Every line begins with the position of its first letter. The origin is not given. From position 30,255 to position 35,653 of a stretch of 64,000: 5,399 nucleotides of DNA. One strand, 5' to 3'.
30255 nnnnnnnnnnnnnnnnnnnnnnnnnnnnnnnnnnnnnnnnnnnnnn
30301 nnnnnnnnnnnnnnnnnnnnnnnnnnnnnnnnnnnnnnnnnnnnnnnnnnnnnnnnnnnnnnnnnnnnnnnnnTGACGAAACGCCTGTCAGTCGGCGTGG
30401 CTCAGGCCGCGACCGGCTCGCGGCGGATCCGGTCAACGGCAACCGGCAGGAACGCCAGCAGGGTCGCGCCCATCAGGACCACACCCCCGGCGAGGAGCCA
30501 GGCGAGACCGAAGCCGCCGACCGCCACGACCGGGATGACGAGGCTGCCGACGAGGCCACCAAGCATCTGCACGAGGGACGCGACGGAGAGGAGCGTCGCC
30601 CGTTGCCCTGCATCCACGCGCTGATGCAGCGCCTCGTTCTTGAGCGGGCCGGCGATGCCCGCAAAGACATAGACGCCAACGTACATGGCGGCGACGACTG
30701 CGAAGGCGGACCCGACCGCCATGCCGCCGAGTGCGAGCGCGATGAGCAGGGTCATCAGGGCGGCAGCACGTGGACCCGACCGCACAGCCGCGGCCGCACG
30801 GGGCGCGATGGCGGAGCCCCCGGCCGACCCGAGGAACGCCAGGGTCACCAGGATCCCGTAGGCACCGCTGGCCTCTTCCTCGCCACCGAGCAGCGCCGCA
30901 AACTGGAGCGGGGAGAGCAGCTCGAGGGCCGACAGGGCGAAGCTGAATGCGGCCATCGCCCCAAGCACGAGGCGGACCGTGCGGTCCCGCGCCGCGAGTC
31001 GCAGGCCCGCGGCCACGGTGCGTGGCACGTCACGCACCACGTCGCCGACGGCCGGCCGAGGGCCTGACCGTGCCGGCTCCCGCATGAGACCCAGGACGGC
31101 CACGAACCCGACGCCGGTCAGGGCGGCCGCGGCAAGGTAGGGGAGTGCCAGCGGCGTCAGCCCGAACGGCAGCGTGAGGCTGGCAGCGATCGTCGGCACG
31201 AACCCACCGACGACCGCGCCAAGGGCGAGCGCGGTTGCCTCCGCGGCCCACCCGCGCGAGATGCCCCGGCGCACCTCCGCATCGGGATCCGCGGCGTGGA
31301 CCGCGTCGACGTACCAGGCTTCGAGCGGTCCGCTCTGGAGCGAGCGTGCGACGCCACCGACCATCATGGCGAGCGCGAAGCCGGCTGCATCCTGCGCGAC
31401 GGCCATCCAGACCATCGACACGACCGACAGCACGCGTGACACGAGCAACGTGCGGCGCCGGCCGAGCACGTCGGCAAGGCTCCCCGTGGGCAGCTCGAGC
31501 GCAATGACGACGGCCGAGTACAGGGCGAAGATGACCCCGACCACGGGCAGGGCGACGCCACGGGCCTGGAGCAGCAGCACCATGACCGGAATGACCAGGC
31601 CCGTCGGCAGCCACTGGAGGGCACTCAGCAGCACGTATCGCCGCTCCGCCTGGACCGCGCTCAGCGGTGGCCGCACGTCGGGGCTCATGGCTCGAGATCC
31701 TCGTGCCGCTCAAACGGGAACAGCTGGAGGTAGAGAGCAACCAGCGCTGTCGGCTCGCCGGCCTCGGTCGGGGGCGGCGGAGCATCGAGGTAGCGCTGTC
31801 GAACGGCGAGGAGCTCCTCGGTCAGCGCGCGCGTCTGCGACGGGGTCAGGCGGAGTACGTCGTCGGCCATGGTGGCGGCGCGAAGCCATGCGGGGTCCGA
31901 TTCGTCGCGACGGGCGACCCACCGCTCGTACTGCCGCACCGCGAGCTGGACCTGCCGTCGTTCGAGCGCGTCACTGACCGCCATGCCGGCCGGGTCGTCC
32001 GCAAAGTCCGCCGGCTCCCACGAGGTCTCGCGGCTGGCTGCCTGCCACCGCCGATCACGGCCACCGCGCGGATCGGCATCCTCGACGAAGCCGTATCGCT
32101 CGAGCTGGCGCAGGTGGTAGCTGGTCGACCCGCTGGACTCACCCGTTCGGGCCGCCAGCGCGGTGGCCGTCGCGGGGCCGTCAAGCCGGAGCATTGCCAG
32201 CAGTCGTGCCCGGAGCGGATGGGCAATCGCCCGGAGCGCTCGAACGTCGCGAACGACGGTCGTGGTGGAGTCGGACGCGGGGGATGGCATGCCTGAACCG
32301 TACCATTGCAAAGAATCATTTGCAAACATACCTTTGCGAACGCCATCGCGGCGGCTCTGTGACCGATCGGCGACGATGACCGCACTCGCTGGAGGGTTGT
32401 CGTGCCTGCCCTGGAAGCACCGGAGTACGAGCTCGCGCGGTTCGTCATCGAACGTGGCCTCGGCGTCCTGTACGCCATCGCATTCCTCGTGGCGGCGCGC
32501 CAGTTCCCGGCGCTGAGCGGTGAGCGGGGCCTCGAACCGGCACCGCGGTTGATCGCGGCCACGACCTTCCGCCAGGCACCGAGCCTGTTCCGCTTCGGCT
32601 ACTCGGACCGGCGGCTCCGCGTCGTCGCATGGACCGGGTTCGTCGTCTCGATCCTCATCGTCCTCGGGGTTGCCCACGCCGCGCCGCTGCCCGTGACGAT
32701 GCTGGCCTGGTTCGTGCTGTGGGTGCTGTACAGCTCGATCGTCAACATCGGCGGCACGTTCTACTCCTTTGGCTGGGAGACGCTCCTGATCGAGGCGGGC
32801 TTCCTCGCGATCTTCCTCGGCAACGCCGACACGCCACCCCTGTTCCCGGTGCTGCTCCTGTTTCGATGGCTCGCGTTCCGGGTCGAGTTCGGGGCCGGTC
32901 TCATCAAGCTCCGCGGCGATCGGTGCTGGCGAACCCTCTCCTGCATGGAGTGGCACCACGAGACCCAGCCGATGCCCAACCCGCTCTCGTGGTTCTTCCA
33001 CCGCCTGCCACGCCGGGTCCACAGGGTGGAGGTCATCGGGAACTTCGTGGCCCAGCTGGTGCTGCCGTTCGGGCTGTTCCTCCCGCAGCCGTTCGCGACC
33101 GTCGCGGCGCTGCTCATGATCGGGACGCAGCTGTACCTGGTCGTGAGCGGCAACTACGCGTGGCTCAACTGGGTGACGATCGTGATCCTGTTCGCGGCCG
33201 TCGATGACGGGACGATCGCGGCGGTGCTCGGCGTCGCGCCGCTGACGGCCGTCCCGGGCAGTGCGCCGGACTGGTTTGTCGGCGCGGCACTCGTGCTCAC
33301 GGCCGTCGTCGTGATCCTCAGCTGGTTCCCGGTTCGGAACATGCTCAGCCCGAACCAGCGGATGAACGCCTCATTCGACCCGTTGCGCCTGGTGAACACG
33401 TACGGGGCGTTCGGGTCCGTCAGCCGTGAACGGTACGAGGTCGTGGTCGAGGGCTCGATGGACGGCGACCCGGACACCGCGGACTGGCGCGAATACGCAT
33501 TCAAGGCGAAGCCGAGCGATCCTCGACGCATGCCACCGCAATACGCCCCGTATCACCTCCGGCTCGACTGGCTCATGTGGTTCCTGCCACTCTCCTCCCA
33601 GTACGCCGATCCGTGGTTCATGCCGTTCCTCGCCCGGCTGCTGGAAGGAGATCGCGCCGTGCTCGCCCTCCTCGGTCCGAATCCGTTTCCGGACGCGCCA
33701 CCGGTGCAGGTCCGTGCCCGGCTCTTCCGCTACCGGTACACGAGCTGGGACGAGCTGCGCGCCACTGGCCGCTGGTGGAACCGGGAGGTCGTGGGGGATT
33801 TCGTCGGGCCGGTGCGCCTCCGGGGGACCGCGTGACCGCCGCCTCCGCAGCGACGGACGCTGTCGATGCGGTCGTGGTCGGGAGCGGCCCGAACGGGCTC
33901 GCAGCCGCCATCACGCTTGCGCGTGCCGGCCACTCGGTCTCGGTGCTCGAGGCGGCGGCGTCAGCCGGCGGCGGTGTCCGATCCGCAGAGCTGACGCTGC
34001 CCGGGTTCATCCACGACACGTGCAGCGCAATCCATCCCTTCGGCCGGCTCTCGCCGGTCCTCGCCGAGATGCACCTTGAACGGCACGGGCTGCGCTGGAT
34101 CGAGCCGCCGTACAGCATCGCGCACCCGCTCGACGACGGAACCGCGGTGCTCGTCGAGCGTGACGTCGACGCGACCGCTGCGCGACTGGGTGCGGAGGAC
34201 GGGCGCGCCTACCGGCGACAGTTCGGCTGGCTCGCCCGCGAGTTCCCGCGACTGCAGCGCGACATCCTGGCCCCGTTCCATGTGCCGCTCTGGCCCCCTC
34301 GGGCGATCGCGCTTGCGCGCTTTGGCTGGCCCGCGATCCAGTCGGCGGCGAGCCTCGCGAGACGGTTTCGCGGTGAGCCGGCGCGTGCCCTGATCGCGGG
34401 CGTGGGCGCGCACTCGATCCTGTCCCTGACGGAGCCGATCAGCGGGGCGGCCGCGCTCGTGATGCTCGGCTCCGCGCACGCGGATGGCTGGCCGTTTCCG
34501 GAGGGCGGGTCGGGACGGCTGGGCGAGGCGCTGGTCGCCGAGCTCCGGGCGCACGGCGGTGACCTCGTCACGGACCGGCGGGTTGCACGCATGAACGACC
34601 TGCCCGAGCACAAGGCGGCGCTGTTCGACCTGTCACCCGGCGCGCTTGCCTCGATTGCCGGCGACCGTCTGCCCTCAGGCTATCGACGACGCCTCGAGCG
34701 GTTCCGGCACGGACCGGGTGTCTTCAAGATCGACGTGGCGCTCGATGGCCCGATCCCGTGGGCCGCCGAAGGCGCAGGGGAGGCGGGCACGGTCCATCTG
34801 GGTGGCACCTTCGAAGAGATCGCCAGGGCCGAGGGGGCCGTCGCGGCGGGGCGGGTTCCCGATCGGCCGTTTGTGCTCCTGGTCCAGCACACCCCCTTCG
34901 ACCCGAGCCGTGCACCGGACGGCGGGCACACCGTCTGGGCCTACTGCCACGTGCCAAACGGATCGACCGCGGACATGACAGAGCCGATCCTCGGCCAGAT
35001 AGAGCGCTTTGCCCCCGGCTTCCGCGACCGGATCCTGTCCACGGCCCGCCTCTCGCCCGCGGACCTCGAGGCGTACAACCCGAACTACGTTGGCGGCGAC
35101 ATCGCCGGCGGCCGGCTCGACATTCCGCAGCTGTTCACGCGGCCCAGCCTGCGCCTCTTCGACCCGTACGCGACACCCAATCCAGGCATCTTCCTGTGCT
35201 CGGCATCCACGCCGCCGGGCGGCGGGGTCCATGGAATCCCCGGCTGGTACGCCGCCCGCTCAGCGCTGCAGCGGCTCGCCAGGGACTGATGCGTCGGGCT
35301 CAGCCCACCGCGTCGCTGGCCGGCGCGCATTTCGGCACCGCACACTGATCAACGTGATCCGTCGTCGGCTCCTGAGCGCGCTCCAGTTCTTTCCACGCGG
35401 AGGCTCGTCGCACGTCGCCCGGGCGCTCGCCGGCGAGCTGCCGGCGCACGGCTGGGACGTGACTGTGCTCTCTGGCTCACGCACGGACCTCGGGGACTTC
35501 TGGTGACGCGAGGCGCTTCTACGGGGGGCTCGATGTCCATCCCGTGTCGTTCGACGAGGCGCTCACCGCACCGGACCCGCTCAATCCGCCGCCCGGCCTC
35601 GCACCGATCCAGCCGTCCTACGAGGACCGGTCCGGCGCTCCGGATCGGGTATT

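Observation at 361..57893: At least ten single-base frame disruptions in conserved genes, probably homopolymer sequencing errors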

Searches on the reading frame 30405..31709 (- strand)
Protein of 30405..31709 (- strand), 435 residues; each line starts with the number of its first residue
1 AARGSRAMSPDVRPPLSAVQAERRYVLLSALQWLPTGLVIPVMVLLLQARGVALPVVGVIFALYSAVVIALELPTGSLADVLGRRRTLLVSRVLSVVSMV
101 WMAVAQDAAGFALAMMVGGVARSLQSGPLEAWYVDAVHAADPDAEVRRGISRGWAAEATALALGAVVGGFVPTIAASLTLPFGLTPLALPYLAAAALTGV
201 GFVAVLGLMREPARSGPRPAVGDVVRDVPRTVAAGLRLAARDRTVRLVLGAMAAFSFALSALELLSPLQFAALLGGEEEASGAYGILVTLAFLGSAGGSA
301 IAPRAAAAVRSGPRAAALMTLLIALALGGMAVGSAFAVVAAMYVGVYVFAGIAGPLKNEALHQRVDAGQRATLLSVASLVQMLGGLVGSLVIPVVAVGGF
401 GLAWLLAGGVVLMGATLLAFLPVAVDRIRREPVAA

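Call 56: search_protein_families(library=pfam, proteins=[window:30405-31709:-], max_evalue=0.001)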
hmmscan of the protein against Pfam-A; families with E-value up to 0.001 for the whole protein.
window:30405-31709:- (435 aa): 1 family
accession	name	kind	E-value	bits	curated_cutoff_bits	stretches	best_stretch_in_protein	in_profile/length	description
PF07690.21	MFS_1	-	1.1e-14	54.6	33.4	1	27-388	3-346/347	Major Facilitator Superfamily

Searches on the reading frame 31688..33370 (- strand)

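Call 14: search_protein_families(library=pfam, proteins=[window:31688-33370:-], max_evalue=0.01)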
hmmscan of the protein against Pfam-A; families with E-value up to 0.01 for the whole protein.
window:31688-33370:- (561 aa): 7 families
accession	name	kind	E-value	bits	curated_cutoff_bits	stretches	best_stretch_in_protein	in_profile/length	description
PF12840.13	HTH_20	-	7.8e-12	45.4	27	1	382-430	1-49/51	Helix-turn-helix domain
PF01022.26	HTH_5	-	2.2e-05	24.7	22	1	385-430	2-46/47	Bacterial regulatory protein, arsR family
PF09339.16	HTH_IclR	-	2.2e-05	24.6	22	1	391-430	9-49/52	IclR helix-turn-helix domain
PF13412.12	HTH_24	-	4.8e-05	23.3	21.9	1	389-430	7-48/48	Winged helix-turn-helix DNA-binding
PF12802.13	MarR_2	-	5.5e-05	23.7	27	1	387-438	7-60/61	MarR family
PF01047.28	MarR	-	0.00083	19.6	24.6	1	389-430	7-48/59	MarR family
PF25212.1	HVO_A0114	-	0.0022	18.2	27.6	1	373-431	10-68/84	HVO_A0114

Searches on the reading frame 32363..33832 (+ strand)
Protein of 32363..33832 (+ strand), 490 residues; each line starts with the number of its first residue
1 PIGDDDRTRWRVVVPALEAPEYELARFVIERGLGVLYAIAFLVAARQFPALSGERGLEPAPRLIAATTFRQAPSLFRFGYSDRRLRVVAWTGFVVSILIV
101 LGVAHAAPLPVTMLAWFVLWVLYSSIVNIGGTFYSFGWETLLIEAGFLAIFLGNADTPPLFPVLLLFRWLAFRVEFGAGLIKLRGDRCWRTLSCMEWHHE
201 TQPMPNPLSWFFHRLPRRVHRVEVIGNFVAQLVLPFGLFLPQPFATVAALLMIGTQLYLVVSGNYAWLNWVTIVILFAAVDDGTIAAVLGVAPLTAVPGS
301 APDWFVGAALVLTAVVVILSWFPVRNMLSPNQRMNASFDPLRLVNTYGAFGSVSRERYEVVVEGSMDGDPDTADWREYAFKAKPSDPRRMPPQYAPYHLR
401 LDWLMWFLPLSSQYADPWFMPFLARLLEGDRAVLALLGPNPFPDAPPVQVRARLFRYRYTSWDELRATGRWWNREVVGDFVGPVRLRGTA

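Call 56: search_protein_families(library=pfam, proteins=[window:32363-33832:+], max_evalue=0.001)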
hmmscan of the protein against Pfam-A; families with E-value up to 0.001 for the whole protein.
window:32363-33832:+ (490 aa): 2 families
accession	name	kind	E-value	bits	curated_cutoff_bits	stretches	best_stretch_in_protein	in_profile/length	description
PF06762.20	LMF1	-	3.7e-57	193.4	27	1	134-285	1-161/163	Lipase maturation factor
PF25179.1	LMF1_C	-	3.4e-48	163.7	34.2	1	343-480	1-137/139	Lipase maturation factor C-terminal domain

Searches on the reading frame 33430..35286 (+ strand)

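Call 56: search_protein_families(library=pfam, proteins=[window:33430-35286:+], max_evalue=0.001)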
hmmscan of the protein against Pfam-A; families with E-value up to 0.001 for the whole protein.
window:33430-35286:+ (619 aa): 9 families
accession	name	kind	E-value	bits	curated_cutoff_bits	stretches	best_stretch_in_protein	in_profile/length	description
PF13450.12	NAD_binding_8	-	5.5e-11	43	21.9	1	149-202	1-52/68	NAD(P)-binding Rossmann-like domain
PF01593.30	Amino_oxidase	-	2.2e-06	27.7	19.8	1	156-197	3-42/443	Flavin containing amine oxidoreductase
PF01266.30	DAO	-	6.7e-06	26.3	27.9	1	146-387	1-174/353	FAD dependent oxidoreductase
PF12831.13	FAD_oxidored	-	7.5e-06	25.9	27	1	146-183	1-38/416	FAD dependent oxidoreductase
PF01946.23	Thi4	-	1.2e-05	25.1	26.2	1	145-184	18-58/235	Thi4 family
PF00890.30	FAD_binding_2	-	9.5e-05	22.2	20.4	1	146-183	1-38/414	FAD binding domain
PF07992.20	Pyr_redox_2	-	0.0002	21.3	26.1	1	146-175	2-31/291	Pyridine nucleotide-disulphide oxidoreductase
PF01494.25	FAD_binding_3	-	0.0003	20.5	22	1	145-185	2-42/349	FAD binding domain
PF03486.20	HI0933_like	-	0.00053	19.9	50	1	146-180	2-36/244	HI0933-like protein Rossmann domain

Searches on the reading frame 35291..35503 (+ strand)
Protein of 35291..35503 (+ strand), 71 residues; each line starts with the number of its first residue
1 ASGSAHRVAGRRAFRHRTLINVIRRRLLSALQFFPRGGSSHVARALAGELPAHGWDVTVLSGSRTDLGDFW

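Call 10: search_protein_families(library=pfam, proteins=[window:35291-35503:+], max_evalue=0.01)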
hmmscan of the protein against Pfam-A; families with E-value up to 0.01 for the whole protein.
window:35291-35503:+ (71 aa): 0 families
